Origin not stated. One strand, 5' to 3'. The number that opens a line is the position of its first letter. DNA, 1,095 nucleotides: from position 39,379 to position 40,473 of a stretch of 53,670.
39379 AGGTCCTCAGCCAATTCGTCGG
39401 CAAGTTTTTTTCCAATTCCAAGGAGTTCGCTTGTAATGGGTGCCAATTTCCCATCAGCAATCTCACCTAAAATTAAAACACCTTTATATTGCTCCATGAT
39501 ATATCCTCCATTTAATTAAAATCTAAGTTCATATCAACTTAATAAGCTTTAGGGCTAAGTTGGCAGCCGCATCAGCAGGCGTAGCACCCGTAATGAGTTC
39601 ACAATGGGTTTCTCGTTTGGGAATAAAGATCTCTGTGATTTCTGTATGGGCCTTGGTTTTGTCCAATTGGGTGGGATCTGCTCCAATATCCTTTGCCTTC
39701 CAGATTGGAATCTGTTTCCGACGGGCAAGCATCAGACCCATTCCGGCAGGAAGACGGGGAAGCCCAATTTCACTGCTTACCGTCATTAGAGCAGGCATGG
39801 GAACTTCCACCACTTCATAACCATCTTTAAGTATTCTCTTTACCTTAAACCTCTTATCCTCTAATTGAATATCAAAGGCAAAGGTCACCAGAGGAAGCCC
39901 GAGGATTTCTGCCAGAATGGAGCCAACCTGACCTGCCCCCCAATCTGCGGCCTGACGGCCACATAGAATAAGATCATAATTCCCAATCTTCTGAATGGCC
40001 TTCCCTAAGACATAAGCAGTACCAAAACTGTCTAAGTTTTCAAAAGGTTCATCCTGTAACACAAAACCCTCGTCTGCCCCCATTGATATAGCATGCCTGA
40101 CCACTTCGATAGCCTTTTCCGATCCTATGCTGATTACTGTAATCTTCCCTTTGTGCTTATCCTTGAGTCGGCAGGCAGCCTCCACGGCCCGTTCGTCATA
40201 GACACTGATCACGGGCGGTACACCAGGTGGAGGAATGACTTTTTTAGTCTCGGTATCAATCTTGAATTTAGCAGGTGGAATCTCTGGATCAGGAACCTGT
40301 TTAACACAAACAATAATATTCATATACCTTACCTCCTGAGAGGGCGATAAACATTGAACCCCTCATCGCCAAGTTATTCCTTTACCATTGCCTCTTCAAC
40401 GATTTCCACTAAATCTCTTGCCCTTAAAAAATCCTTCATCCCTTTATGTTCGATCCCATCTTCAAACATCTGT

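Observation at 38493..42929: ETF plus a membrane Hdr-like quinone module occupies the position of BamGHI behind a Bam-type HdrA/MvhD core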

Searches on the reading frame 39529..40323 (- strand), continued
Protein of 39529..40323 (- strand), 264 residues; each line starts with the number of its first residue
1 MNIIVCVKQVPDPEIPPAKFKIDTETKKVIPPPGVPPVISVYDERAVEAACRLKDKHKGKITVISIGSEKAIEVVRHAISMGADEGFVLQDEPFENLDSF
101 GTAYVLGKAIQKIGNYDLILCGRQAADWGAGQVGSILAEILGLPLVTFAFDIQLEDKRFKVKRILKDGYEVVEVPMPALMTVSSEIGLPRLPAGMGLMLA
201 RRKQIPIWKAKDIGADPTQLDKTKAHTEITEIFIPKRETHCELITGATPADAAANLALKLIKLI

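Call 74: search_protein_families(library=pfam, proteins=[L085:7053-8120:+, L085:8167-8982:+], max_evalue=0.00001)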
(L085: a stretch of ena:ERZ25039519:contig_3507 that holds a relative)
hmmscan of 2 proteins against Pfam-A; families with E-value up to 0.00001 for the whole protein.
L085:7053-8120:+ (355 aa): 2 families
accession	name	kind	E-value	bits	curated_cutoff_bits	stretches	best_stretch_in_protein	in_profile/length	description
PF08240.17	ADH_N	-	1.2e-21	77.4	23.5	1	28-133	1-100/104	Alcohol dehydrogenase GroES-like domain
PF00107.32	ADH_zinc_N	-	3e-20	72.9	31.8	1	179-314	1-127/129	Zinc-binding dehydrogenase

L085:8167-8982:+ (271 aa): 2 families
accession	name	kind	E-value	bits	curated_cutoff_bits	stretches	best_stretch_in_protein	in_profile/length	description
PF00378.25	ECH_1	-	4.3e-28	98.7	27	1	51-222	7-174/251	Enoyl-CoA hydratase/isomerase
PF16113.10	ECH_2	-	1.2e-16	61.6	27.2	1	51-189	2-140/335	Enoyl-CoA hydratase/isomerase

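Call 75: search_protein_families(library=ncbifam, proteins=[L085:7053-8120:+, L085:8167-8982:+, L085:9436-10206:+, L083:11911-12675:+, L083:12710-13582:+], max_evalue=1e-10)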
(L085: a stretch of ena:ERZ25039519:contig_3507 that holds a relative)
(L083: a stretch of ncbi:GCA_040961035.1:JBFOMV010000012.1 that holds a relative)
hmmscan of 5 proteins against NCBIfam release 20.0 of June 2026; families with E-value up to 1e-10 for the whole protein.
L085:7053-8120:+ (355 aa): 19 families
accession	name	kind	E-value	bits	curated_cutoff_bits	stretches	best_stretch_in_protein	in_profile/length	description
TIGR03201.1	dearomat_had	equivalog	1.2e-142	475.2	338.65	1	8-353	1-349/349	6-hydroxycyclohex-1-ene-1-carbonyl-CoA dehydrogenase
NF041097.1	keto_inos_dh_IolM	equivalog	2.8e-30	105.3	450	1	19-350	42-387/389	scyllo-inosose 3-dehydrogenase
NF047908.1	AldhRedAhr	equivalog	4.6e-30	104.6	470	1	5-352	3-334/335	NADPH-dependent aldehyde reductase Ahr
NF007375.0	PRK09880.1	equivalog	2.4e-28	98.9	469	1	30-339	28-329/344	L-idonate 5-dehydrogenase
NF010344.0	PRK13771.1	subfamily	1.1e-26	93.6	349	1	22-351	18-331/334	putative alcohol dehydrogenase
TIGR03451.1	mycoS_dep_FDH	equivalog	1.3e-25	90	512.9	1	20-350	17-356/358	S-(hydroxymethyl)mycothiol dehydrogenase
TIGR03989.1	Rxyl_3153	subfamily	7.4e-24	84.7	440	1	14-343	13-361/370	NDMA-dependent alcohol dehydrogenase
NF003808.0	PRK05396.1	equivalog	1.5e-23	83.2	380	1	20-349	16-337/341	L-threonine 3-dehydrogenase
NF041172.1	AcrlCoa_red_Thmprot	equivalog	5e-22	78.3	500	1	22-227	18-222/334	acryloyl-CoA reductase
TIGR03366.1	HpnZ_proposed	hypoth_equivalog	2.8e-21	76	328.1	1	25-277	1-254/315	putative phosphonate catabolism associated alcohol dehydrogenase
NF007489.0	PRK10083.1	equivalog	1.1e-20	73.9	376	1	12-228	7-221/339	Zn-dependent oxidoreductase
NF006940.0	PRK09422.1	equivalog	1.2e-20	73.7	344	1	23-351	18-333/338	alcohol dehydrogenase AdhP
TIGR00692.1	tdh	equivalog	4.8e-20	71.8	458.35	1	20-349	14-337/340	L-threonine 3-dehydrogenase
TIGR02818.1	adh_III_F_hyde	equivalog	3.7e-19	69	543.95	1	8-347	7-363/368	S-(hydroxymethyl)glutathione dehydrogenase/class III alcohol dehydrogenase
TIGR02822.1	adh_fam_2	subfamily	9.7e-17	61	283.5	1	13-219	11-215/329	zinc-binding alcohol dehydrogenase family protein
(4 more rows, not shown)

L085:8167-8982:+ (271 aa): 42 families (the best 25 are shown)
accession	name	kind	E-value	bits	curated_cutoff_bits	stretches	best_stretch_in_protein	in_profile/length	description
TIGR03200.1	dearomat_oah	equivalog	2.8e-118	395.1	464.45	1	12-267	1-256/360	6-oxocyclohex-1-ene-1-carbonyl-CoA hydratase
NF005637.0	PRK07396.1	equivalog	3.5e-26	92.2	380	1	50-227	23-198/273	1,4-dihydroxy-2-naphthoyl-CoA synthase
NF046063.1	oxepin_alt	equivalog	4e-25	88.8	300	1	50-218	10-177/254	oxepin-CoA hydrolase, alternative type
TIGR03210.1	badI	equivalog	5.4e-25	88.2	467.6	1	50-190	12-148/256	2-ketocyclohexanecarboxyl-CoA hydrolase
NF051848.1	EnCoAHydtEchA19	equivalog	1.4e-24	87.1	400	1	49-222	9-181/258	enoyl-CoA hydratase EchA19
TIGR01929.1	menB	equivalog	5.5e-23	81.8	342.7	1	50-232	13-193/259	1,4-dihydroxy-2-naphthoyl-CoA synthase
NF004840.0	PRK06190.1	equivalog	2.2e-22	79.9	253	1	50-222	14-182/260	enoyl-CoA hydratase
NF005700.0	PRK07511.1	subfamily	3.4e-22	79.3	274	1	52-211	15-173/260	enoyl-CoA hydratase family protein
NF005864.0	PRK07799.1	equivalog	1.9e-21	76.4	316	1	47-186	15-153/266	crotonase/enoyl-CoA hydratase family protein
NF006109.0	PRK08260.1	subfamily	2.1e-21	76.5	320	1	51-243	15-216/296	enoyl-CoA hydratase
NF004475.0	PRK05809.1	subfamily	2.2e-21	76.5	394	1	49-247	13-204/260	short-chain-enoyl-CoA hydratase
NF004796.0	PRK06144.1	subfamily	7.8e-21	74.7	272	1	49-170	17-136/262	enoyl-CoA hydratase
NF005802.0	PRK07657.1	equivalog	2.6e-20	73.1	363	1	49-189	13-150/260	enoyl-CoA hydratase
TIGR02280.1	PaaB1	equivalog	4.7e-19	68.9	345.15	1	51-208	10-165/256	2-(1,2-epoxy-1,2-dihydrophenyl)acetyl-CoA isomerase PaaG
NF004781.0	PRK06127.1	subfamily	5e-19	69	291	1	49-170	20-140/269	enoyl-CoA hydratase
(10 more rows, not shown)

L085:9436-10206:+ (256 aa): 69 families (the best 25 are shown)
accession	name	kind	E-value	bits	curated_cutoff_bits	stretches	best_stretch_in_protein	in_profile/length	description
NF004475.0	PRK05809.1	subfamily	2.5e-63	214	394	1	1-256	1-260/260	short-chain-enoyl-CoA hydratase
NF006008.0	PRK08139.1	equivalog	2.9e-57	194.2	313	1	6-255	13-265/266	enoyl-CoA hydratase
NF005803.0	PRK07658.1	equivalog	2.8e-53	180.9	313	1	5-256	3-257/257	enoyl-CoA hydratase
NF051848.1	EnCoAHydtEchA19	equivalog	2.1e-52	178.2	400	1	6-255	2-257/258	enoyl-CoA hydratase EchA19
NF006566.0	PRK09076.1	subfamily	1e-51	176.1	286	1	4-256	5-260/260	enoyl-CoA hydratase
NF004517.0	PRK05862.1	equivalog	3.3e-51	174.2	396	1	1-255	1-256/257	enoyl-CoA hydratase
NF042430.2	EnCoAhydt_DpgD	equivalog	7.7e-49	166.5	400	1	9-255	2-257/258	enoyl-CoA-hydratase DpgD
NF007239.0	PRK09674.1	equivalog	7.8e-49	166.4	371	1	3-254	3-255/257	2,3-dehydroadipyl-CoA hydratase PaaF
NF004634.0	PRK05980.1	equivalog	7.7e-48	163.1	375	1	5-253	4-260/263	crotonase/enoyl-CoA hydratase family protein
NF006007.0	PRK08138.1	subfamily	4.6e-47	160.6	355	1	8-255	12-260/261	enoyl-CoA hydratase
NF005802.0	PRK07657.1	equivalog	1.3e-45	156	363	1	10-255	10-259/260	enoyl-CoA hydratase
NF005637.0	PRK07396.1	equivalog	2.4e-45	155.1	380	1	2-254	11-267/273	1,4-dihydroxy-2-naphthoyl-CoA synthase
NF006100.0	PRK08252.1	subfamily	9.7e-45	153.1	282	1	5-255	4-253/254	crotonase/enoyl-CoA hydratase family protein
TIGR01929.1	menB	equivalog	2.4e-44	151.8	342.7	1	3-253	1-256/259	1,4-dihydroxy-2-naphthoyl-CoA synthase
NF005073.0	PRK06495.1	subfamily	3.5e-44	151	296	1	5-255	5-256/257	enoyl-CoA hydratase/isomerase family protein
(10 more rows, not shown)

L083:11911-12675:+ (254 aa): 5 families
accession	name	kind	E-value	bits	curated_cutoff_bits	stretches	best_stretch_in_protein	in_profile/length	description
TIGR00241.1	CoA_E_activ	domain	1.9e-67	227.4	125.4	1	2-251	1-248/248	acyl-CoA dehydratase activase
TIGR03192.1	benz_CoA_bzdQ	equivalog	3.2e-40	138.4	380.2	1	1-251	32-285/293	benzoyl-CoA reductase, bzd-type, subunit Q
TIGR02261.1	benz_CoA_red_D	equivalog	2.7e-35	121.8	312.85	1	2-250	2-260/262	benzoyl-CoA reductase subunit D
TIGR03286.1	methan_mark_15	hypoth_equivalog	4.7e-35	121.3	455.75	1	2-253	145-402/404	methanogenesis marker 15 protein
TIGR02259.1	benz_CoA_red_A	equivalog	1.7e-31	109.5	578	1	37-249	208-429/432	benzoyl-CoA reductase subunit A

L083:12710-13582:+ (290 aa): 5 families
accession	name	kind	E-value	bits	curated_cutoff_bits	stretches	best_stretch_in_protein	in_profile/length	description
TIGR03192.1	benz_CoA_bzdQ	equivalog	4.4e-130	433.4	380.2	1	3-285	10-292/293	benzoyl-CoA reductase, bzd-type, subunit Q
TIGR00241.1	CoA_E_activ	domain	5e-69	232.6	125.4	1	26-277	1-247/248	acyl-CoA dehydratase activase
TIGR02259.1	benz_CoA_red_A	equivalog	6.9e-46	156.9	578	1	70-278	218-431/432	benzoyl-CoA reductase subunit A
TIGR03286.1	methan_mark_15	hypoth_equivalog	1.8e-39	135.9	455.75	1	22-279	141-401/404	methanogenesis marker 15 protein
TIGR02261.1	benz_CoA_red_D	equivalog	1.6e-35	122.5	312.85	1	25-279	1-262/262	benzoyl-CoA reductase subunit D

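Call 81: find_related_loci(query=window:39529-40323:-, collection=metagenome_contigs, flank=10000)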
Query window:39529-40323:- (264 aa) in metagenome_contigs; peptide patterns used: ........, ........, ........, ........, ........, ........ (x = any residue, [..] = any of these).
600 stretches matched a pattern (row limit reached: there are more); 531 encode a relative of the query (tblastn E <= 1e-3); the best 80 are kept; 80 distinct loci.
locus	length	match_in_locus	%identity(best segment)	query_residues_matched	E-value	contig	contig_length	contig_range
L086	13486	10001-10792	79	1-264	2e-143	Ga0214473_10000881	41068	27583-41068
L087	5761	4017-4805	80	1-263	3e-143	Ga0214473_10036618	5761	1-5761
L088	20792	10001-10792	86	1-264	3e-142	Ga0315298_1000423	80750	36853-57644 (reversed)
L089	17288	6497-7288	80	1-264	5e-142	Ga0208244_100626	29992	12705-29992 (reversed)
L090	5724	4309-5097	80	1-264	2e-142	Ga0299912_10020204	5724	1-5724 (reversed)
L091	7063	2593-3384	78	1-264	2e-141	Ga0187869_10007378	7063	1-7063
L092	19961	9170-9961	78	1-264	7e-141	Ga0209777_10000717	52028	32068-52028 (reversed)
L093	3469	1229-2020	78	1-264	8e-146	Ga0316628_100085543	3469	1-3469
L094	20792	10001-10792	79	1-264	5e-141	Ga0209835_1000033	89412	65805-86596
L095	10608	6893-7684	77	1-264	2e-140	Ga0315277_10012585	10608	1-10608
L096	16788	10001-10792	78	1-264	3e-140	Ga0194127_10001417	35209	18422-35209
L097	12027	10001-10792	84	1-264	2e-139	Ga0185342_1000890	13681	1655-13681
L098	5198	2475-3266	77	1-264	2e-140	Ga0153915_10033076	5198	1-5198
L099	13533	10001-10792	77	1-264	5e-139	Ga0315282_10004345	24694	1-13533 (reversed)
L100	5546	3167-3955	78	1-264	3e-139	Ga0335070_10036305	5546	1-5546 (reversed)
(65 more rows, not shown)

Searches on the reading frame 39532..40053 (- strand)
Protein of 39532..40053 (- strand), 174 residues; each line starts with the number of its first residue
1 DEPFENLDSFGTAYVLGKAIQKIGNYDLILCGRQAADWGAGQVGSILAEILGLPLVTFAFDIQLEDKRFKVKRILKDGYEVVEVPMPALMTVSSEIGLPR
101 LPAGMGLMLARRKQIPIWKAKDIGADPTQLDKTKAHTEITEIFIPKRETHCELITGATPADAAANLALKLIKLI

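Call 85: search_solved_structures(query=window:39532-40053:-, max_evalue=0.001, show_alignments=5)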
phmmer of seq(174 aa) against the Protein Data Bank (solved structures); distinct sequences matched with E-value up to 0.001: 10.
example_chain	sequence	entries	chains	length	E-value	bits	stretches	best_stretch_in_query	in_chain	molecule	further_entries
6fah_B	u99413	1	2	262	1.2e-31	112.8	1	1-170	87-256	Caffeyl-CoA reductase-Etf complex subunit CarD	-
7qh2_B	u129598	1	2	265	3.1e-19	72.5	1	2-149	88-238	Lactate dehydrogenase (NAD(+),ferredoxin) subunit LctB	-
4kpu_B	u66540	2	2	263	6e-19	71.5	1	1-172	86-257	Electron transfer flavoprotein alpha/beta-subunit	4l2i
7koe_A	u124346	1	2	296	9.6e-18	67.6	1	2-169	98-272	Electron transfer flavoprotein, beta subunit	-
5ol2_B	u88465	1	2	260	1.6e-16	63.6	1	1-143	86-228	Electron transfer flavoprotein small subunit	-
5ow0_B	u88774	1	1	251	3.5e-15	59.3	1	9-169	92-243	Electron transfer flavoprotein, beta subunit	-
2a1t_S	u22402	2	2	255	3.5e-15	59.2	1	5-129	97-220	Electron transfer flavoprotein beta-subunit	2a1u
1efv_B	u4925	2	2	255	6.7e-15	58.3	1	5-129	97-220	ELECTRON TRANSFER FLAVOPROTEIN | Electron transfer flavoprotein beta-subunit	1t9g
1efp_B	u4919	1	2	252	3e-12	49.7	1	5-127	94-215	PROTEIN (ELECTRON TRANSFER FLAVOPROTEIN)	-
1o94_C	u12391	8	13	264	3.2e-08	36.6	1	4-163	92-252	ELECTRON TRANSFER FLAVOPROTEIN BETA-SUBUNIT | ELECTRON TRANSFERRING FLAVOPROTEIN BETA-SUBUNIT | Electron transfer flavoprotein subunit beta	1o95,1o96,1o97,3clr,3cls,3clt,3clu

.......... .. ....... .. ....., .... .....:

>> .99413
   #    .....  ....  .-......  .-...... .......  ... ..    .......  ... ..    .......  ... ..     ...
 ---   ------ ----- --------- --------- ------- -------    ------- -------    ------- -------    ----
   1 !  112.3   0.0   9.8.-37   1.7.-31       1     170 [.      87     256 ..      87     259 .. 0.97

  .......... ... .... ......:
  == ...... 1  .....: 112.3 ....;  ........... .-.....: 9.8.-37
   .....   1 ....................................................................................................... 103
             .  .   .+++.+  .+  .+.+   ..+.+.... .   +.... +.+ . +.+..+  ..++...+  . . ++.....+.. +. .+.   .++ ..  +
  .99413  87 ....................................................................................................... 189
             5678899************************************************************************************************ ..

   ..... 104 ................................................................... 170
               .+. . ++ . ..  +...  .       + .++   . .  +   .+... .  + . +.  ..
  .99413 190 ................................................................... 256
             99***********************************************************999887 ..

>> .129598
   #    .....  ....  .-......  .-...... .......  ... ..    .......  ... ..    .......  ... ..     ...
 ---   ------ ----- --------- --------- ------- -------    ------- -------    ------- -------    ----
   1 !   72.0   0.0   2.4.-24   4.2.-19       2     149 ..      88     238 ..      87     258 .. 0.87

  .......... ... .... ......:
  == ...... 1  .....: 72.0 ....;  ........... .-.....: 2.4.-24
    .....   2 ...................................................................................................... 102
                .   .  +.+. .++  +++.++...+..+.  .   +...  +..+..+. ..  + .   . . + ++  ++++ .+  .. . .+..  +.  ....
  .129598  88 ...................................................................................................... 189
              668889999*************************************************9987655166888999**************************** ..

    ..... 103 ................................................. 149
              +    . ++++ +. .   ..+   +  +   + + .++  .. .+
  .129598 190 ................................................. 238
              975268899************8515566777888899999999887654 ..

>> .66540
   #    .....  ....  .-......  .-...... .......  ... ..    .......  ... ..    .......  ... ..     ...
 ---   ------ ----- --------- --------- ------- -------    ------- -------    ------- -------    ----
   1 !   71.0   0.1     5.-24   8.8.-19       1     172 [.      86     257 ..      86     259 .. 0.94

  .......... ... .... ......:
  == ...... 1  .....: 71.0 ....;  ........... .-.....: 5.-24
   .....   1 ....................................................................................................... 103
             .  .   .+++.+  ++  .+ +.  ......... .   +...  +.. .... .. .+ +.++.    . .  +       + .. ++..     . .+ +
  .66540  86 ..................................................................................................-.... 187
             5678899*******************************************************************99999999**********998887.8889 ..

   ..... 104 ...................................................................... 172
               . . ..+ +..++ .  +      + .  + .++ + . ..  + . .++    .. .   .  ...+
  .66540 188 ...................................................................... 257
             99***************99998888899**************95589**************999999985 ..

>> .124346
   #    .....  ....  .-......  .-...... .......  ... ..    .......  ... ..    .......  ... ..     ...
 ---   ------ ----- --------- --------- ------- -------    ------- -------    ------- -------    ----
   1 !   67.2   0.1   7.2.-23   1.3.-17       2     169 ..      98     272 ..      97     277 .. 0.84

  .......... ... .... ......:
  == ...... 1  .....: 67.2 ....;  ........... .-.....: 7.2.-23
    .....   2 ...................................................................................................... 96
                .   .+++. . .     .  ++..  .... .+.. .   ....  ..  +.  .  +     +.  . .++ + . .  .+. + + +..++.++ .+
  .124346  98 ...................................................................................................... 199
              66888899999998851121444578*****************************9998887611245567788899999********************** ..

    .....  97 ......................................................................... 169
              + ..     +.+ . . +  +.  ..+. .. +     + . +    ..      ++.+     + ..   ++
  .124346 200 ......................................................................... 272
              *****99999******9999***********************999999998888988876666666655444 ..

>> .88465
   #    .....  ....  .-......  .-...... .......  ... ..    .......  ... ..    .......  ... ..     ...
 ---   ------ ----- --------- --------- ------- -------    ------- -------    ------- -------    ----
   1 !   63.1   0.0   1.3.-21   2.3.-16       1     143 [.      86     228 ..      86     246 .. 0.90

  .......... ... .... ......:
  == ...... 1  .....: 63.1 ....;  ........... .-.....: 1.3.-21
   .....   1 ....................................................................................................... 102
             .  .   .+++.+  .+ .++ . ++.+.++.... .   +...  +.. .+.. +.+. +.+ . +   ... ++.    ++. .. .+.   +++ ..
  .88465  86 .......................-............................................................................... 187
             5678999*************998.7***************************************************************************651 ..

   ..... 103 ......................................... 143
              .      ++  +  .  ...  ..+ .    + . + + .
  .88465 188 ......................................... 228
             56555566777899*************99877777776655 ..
